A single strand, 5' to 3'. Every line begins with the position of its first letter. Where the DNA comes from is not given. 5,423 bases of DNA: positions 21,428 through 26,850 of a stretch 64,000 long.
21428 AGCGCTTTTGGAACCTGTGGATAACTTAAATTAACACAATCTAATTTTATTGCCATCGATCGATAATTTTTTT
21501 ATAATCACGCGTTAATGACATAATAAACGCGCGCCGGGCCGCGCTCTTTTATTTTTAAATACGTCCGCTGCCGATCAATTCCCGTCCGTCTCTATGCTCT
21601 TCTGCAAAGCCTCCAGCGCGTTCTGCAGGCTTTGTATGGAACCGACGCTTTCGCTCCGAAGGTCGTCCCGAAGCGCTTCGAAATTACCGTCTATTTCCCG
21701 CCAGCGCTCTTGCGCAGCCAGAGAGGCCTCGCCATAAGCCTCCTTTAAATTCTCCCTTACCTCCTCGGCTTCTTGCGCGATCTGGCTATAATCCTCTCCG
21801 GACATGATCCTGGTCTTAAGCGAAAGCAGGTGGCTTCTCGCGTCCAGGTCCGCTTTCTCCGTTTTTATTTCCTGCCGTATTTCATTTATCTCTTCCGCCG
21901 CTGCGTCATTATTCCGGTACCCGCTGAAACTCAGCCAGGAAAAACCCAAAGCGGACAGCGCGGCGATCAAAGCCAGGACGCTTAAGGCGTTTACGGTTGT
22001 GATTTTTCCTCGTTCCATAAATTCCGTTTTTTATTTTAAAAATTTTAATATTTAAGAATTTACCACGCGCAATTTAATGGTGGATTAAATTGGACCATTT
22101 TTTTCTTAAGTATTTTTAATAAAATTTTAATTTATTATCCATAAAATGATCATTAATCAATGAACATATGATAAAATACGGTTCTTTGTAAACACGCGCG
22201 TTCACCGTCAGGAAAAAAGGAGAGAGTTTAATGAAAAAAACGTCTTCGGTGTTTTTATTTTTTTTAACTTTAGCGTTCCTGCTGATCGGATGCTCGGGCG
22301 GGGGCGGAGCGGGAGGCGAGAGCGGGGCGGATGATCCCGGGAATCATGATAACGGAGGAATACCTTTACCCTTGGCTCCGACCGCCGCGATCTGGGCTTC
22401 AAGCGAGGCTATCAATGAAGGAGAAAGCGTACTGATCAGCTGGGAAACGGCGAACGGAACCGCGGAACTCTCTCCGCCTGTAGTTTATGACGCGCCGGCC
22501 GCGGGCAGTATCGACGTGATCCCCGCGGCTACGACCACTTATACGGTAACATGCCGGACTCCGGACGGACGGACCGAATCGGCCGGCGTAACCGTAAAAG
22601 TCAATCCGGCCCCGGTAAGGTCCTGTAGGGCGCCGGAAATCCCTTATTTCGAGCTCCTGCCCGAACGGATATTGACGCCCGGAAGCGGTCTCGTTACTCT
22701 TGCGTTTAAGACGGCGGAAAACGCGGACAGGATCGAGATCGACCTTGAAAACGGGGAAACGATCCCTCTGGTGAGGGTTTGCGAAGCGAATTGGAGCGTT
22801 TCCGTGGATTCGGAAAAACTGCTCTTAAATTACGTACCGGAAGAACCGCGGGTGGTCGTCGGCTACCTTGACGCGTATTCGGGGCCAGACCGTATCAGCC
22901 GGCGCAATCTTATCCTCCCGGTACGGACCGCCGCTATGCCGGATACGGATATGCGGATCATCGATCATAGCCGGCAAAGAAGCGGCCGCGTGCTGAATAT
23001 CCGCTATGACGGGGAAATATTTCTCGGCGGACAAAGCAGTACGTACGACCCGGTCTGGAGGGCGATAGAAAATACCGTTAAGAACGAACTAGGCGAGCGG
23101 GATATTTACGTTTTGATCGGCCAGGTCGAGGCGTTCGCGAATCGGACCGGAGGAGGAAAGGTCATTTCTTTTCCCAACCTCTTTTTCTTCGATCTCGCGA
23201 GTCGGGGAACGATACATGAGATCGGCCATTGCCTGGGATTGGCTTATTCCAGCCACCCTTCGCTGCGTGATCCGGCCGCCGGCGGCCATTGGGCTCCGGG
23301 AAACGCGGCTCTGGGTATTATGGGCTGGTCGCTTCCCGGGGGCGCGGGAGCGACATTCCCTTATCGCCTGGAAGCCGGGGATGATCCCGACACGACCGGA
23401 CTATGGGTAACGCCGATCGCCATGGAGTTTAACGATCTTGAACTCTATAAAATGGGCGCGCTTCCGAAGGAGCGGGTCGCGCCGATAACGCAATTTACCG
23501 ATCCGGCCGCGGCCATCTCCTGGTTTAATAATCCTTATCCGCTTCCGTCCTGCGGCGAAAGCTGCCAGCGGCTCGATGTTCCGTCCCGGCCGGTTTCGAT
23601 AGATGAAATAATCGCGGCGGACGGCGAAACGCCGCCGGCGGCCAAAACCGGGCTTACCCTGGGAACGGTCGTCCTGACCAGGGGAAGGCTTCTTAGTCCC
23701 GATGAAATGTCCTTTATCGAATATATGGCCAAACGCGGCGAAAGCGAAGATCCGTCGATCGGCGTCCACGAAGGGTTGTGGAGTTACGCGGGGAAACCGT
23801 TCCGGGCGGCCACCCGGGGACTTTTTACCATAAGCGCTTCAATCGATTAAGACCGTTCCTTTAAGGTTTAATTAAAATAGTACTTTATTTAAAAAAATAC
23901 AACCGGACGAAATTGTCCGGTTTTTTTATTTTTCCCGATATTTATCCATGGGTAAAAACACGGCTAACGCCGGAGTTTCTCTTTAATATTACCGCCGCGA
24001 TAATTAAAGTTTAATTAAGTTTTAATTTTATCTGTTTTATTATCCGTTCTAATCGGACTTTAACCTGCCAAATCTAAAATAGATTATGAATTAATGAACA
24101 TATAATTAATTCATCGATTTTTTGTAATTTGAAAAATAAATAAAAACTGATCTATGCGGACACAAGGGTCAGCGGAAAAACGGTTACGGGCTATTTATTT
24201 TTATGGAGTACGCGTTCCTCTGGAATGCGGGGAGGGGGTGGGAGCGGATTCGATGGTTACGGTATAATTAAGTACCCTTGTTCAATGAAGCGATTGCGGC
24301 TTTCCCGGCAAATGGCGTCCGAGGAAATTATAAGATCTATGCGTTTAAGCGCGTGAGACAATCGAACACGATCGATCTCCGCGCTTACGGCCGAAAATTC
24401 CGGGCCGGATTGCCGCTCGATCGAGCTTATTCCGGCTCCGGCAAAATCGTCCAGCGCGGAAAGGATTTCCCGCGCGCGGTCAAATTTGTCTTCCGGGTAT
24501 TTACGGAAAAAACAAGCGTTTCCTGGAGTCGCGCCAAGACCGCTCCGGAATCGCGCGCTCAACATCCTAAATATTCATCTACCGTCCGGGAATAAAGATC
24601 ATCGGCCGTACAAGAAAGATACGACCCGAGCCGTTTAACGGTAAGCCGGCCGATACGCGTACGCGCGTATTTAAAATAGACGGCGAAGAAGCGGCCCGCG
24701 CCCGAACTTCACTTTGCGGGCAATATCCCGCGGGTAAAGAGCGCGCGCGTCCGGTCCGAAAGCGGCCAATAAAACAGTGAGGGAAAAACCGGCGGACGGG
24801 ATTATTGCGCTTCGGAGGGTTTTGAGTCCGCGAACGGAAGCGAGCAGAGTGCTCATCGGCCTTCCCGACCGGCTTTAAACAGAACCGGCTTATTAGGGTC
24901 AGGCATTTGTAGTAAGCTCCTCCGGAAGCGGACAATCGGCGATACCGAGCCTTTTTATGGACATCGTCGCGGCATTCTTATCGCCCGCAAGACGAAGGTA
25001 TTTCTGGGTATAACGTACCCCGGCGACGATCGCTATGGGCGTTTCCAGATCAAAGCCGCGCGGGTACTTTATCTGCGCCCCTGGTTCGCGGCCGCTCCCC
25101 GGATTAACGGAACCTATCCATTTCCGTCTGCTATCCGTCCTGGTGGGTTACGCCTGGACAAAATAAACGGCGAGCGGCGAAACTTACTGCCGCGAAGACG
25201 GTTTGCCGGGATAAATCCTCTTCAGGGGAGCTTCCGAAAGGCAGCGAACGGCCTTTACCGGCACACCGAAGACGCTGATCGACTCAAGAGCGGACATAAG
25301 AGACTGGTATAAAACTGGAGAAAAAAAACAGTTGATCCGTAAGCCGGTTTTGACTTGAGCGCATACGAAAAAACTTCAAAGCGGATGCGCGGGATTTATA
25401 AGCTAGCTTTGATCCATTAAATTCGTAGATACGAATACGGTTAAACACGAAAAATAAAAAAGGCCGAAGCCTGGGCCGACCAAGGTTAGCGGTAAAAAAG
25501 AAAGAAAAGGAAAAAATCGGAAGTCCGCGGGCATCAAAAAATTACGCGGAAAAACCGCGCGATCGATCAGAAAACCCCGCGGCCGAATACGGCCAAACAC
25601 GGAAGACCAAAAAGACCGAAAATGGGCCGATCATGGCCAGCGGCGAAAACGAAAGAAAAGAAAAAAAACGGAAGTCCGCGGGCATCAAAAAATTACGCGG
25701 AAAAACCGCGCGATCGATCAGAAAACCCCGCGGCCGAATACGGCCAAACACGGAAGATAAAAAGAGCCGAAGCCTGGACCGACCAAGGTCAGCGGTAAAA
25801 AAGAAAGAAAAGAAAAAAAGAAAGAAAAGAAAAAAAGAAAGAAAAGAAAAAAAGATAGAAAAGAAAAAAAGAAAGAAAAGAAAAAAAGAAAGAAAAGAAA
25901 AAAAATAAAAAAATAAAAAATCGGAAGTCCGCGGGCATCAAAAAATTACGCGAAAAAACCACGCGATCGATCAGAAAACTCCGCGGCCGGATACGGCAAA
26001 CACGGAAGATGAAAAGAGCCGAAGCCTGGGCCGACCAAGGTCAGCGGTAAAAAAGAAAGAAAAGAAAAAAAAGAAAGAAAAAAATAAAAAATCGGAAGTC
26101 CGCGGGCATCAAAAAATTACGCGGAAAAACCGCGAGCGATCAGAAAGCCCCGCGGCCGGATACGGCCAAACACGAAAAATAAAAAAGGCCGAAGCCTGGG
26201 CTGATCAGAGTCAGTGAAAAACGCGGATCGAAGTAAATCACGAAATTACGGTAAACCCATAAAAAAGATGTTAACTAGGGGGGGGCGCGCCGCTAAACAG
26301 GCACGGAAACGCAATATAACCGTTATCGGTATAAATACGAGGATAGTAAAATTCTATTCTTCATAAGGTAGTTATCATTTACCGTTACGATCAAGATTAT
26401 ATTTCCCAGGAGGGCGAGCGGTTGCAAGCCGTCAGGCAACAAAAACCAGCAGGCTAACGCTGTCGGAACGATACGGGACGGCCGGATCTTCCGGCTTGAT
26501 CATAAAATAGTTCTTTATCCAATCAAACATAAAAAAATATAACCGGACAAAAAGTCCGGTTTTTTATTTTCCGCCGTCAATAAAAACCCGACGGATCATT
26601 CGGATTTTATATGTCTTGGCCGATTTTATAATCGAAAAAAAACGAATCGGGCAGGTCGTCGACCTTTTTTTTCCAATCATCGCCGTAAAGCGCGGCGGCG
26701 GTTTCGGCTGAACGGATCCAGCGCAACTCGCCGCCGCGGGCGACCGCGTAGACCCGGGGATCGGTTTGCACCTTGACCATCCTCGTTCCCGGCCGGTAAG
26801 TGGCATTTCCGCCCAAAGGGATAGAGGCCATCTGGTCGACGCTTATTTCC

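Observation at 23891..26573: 2.6-kb ORF-poor block bracketed by two near-identical ~43-bp terminator modules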

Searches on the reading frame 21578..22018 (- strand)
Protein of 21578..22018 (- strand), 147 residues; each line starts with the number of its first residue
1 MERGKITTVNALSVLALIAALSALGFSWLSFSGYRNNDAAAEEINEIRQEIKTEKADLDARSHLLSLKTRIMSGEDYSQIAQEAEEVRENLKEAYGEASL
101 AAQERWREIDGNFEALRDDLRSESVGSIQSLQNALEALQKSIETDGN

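Call 12: search_protein_families(library=pfam, max_evalue=1, proteins=[window:21578-22018:-])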
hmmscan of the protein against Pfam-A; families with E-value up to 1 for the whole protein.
window:21578-22018:- (147 aa): 13 families
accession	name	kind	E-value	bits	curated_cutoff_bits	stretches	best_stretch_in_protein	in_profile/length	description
PF07464.16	ApoLp-III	-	0.00016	22.3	36.3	1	78-144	32-98/146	Apolipophorin-III precursor (apoLp-III)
PF17279.8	DUF5344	-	0.0011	19.8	27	1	78-140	16-79/87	Family of unknown function (DUF5344)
PF24430.1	DUF7553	-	0.0015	19.4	27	1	83-145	5-67/85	Family of unknown function (DUF7553)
PF02203.21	TarH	-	0.003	17.9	25.2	1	12-123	11-131/177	Tar ligand binding domain homologue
PF19745.5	FUT8_N_cat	-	0.011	15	27.6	1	12-144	14-144/499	Alpha-(1,6)-fucosyltransferase N- and catalytic domains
PF18181.6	SLATT_1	-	0.021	15.3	26.3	1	11-57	51-101/122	SMODS and SLOG-associating 2TM effector domain 1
PF01442.23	Apolipoprotein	-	0.022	14.9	90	1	71-137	84-187/190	Apolipoprotein A1/A4/E domain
PF16515.11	HIP1_clath_bdg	-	0.042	14.7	28.8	1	79-141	20-81/99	Clathrin-binding domain of Huntingtin-interacting protein 1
PF23735.1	KIF9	-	0.086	13.4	31.9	1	35-94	32-91/140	Kinesin-like protein KIF9 domain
PF05597.16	Phasin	-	0.12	12.9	28.8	1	77-143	52-122/126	Poly(hydroxyalcanoate) granule associated protein (phasin)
PF00435.27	Spectrin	-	0.13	13.2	29.9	0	118-144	26-52/105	Spectrin repeat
PF24072.1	T7_gp14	-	0.39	11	27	0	103-142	107-146/187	T7 virus internal virion protein gp14 family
PF07432.18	Hc1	-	0.56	10.5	23.5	0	75-125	2-52/57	Histone H1-like protein Hc1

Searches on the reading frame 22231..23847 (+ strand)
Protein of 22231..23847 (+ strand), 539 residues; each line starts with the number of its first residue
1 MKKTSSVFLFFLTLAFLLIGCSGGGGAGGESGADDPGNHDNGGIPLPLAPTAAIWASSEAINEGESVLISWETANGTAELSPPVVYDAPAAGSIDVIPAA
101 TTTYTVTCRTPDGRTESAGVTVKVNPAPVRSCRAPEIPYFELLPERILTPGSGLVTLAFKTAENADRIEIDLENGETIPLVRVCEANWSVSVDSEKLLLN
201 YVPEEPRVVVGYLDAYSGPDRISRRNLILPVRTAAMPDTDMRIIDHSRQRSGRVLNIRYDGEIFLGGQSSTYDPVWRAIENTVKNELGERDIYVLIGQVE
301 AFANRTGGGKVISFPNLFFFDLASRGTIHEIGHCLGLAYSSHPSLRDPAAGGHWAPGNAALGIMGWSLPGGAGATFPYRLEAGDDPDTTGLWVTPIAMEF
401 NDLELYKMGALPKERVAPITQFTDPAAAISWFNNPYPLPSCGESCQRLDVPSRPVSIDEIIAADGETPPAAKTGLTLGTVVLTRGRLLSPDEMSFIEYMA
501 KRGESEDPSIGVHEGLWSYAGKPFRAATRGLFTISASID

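Call 12: search_protein_families(library=pfam, max_evalue=1, proteins=[window:22231-23847:+])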
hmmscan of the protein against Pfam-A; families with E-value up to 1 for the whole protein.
window:22231-23847:+ (539 aa): 2 families
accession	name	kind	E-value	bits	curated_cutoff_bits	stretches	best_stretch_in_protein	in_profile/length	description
PF24381.1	DUF7537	-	0.045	13.7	31.7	1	13-78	8-78/258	Family of unknown function (DUF7537)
PF00413.30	Peptidase_M10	-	0.16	12.3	24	1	327-343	112-128/159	Matrixin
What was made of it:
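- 22040..23936 (+): Parent transcription unit. It comprises the promoter region (~22050-22200), the 539-aa gene (22231-23850) and its bidirectional terminator. The protein has a lipobox signal peptide LLIGC and an HEIGH zincin-like motif, but no Pfam family above threshold. Weak Peptidase_M10 match at the HExxH only (E 0.16, call 12).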

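Call 14: find_encoding_contigs(protein=window:22231-23847:+, flank=6000, max_places=10)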
Protein window:22231-23847:+ (539 aa): 10 contigs read that carry it; 3 places shown.
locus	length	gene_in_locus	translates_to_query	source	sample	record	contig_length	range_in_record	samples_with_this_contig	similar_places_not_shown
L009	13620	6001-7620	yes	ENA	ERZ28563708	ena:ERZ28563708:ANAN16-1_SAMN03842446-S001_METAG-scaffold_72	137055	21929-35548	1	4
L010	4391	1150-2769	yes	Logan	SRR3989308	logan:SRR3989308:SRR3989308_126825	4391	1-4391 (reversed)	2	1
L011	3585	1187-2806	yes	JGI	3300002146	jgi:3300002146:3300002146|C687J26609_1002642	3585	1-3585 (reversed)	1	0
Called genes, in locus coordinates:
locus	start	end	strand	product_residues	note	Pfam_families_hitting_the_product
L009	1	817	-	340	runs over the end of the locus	PF01145:Band_7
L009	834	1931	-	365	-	PF01145:Band_7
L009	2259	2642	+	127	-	-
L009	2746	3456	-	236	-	PF00535:Glycos_transf_2, PF10111:Glyco_tranf_2_2 (weak), PF13641:Glyco_tranf_2_3 (weak)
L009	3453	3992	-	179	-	PF09335:VTT_dom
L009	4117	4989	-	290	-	PF00188:CAP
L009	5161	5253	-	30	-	-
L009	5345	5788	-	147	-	-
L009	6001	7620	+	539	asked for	-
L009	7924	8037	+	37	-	-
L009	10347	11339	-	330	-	PF01551:Peptidase_M23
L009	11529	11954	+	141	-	PF12802:MarR_2 (weak), PF01047:MarR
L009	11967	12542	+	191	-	PF02545:Maf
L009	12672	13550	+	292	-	PF03446:NAD_binding_2, PF03807:F420_oxidored, PF14833:NAD_binding_11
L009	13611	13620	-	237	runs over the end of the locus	PF03891:DUF333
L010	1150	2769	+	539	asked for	-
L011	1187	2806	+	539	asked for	-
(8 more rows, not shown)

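Call 41: find_related_loci(query=window:22231-23847:+, collection=genome_contigs, flank=5000)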
Query window:22231-23847:+ (539 aa) in genome_contigs; peptide patterns used: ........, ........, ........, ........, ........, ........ (x = any residue, [..] = any of these).
113 stretches matched a pattern; 1 encode a relative of the query (tblastn E <= 1e-3); 1 distinct loci.
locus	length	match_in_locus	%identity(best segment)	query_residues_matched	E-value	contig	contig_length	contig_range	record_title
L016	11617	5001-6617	86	1-539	0e+0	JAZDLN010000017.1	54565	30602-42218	MAG: Candidatus Falkowbacteria bacterium isolate MEGAHIT-group-0.601 k141_7747496, whole genome shotgun sequence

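Call 43: find_related_loci(query=A4, collection=metagenome_contigs, flank=5000)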
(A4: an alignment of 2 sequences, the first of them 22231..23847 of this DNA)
Query A4 (539 aa) in metagenome_contigs; peptide patterns used: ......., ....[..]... (x = any residue, [..] = any of these).
261 stretches matched a pattern, but none encodes a relative of the query by tblastn (E <= 1e-3).
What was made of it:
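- Only one related genome exists in the collections searched (calls 41, 43), so loss versus gain rests on divergence arithmetic alone, with no outgroup.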

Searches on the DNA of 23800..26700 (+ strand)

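Call 8: search_rna_families(source=window, start=23800, end=26700, threshold=evalue, max_evalue=10, show_alignments=3)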
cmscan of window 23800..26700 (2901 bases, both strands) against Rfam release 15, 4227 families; matches with E-value up to 10: 15.
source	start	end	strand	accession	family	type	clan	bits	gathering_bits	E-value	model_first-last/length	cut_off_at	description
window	23843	23934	+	RF00558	L20_leader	Cis-reg; leader;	-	23.9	58.7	0.11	1-127/127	no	Ribosomal protein L20 leader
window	23884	23962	-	RF00121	MicC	Gene; sRNA;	-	23.2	90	2.3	1-123/123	no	MicC RNA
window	23867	23931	+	RF02074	STnc240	Gene; sRNA;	-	22.5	55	3.7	1-77/77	no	Enterobacterial sRNA STnc240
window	23843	23938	+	RF00121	MicC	Gene; sRNA;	-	22.4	90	3.2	1-123/123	no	MicC RNA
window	26487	26615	-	RF02859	Arrc11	Gene; sRNA;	-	21.6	52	1.8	1-175/175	no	Actinobacillus sRNA 11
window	26581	26634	-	RF02703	AsxR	Gene; sRNA;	-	20.1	63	8.7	1-53/53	no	Anti stx2 sRNA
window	26495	26567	+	RF02891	AgrB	Gene; antisense;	-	19.9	40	4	1-84/84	no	ArsR-gov region gene B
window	26536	26608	+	RF02420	Bp1_162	Gene; sRNA;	-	19.8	50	4.3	1-100/100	no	Burkholderia sRNA Bp1_Cand612_SIPHT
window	24026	24099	-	RF01493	rli37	Gene; sRNA;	-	18.9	90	1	1-247/247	no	Listeria sRNA rli37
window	24349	24489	-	RF00369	sroC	Gene; sRNA;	-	18.9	45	4.1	1-163/163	no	sroC RNA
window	23881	23987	-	RF02621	BSnc120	Gene; sRNA;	-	18.4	114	1.3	1-88/88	no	Brucella sRNA 120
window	24068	24131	+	RF04113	MIR1523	Gene; miRNA;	-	18.1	96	5.6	1-92/92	no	MIR1523 microRNA precursor family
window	26496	26568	+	RF02901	AaHKsRNA41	Gene; sRNA;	-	17.8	97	0.52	1-187/187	no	Aggregatibacter sRNA 41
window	26481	26648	+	RF02881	MH_s25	Gene; sRNA;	-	17.1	114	4.9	1-207/207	no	Mesorhizobail RNA 25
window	26534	26645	-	RF02901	AaHKsRNA41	Gene; sRNA;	-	17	97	0.83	1-187/187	no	Aggregatibacter sRNA 41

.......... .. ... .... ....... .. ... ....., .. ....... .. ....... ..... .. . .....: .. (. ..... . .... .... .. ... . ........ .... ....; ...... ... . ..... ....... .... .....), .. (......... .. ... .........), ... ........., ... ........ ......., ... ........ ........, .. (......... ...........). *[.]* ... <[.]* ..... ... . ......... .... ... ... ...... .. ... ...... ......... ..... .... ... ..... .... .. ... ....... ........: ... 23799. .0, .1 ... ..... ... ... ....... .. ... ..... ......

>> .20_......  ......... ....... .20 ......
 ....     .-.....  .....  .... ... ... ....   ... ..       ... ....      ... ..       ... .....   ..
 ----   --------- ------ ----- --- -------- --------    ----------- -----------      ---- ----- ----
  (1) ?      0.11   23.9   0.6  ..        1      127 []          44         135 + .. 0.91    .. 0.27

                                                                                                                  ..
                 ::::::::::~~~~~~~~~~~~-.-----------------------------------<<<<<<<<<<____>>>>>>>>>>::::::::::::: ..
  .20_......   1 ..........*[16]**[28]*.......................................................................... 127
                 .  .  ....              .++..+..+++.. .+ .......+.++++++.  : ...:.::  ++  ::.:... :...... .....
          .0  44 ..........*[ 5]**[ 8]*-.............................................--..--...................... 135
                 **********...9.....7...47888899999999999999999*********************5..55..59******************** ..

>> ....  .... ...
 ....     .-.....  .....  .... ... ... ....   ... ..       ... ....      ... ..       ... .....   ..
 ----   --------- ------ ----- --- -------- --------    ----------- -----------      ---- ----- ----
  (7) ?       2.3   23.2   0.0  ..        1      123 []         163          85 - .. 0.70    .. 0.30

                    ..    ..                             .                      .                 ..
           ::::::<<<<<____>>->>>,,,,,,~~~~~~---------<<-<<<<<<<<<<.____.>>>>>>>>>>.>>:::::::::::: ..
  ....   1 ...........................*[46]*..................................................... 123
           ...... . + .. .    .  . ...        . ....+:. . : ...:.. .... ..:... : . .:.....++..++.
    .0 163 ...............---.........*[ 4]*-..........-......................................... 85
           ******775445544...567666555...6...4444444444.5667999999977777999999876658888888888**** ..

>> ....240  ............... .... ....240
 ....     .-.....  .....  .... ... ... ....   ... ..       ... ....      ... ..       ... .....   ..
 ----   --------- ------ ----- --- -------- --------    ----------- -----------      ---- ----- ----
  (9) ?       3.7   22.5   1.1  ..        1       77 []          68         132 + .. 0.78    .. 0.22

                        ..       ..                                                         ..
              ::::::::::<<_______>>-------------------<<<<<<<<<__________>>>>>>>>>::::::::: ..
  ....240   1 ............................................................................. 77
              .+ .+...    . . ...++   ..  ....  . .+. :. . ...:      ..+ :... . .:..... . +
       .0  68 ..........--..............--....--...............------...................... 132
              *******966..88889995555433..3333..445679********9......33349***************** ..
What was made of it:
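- On Any Rfam RNA family: At E<=10 only terminator-driven look-alikes appear, far below the gathering scores (call 8).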

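Call 29: search_dna_similar(query=window:23940-26530:+, collection=phages, mode=distant, max_evalue=0.001)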
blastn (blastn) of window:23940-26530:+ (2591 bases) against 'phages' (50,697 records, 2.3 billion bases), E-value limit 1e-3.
No match.

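Call 66: search_dna_similar(query=window:24140-26500:+, collection=plasmids, mode=distant, max_evalue=0.001, max_rows=5)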
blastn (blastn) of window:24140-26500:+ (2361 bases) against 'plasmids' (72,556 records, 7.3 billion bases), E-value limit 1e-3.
No match.
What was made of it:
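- Tried and rejected: No match (calls 29, 66).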

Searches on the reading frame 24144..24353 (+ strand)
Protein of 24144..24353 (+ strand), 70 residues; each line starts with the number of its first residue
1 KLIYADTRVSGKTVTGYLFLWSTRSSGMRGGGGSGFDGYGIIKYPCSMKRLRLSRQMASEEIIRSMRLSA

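Call 48: search_protein_families(library=pfam, max_evalue=1, proteins=[window:24144-24353:+])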
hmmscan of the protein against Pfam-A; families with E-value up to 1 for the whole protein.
window:24144-24353:+ (70 aa): 0 families
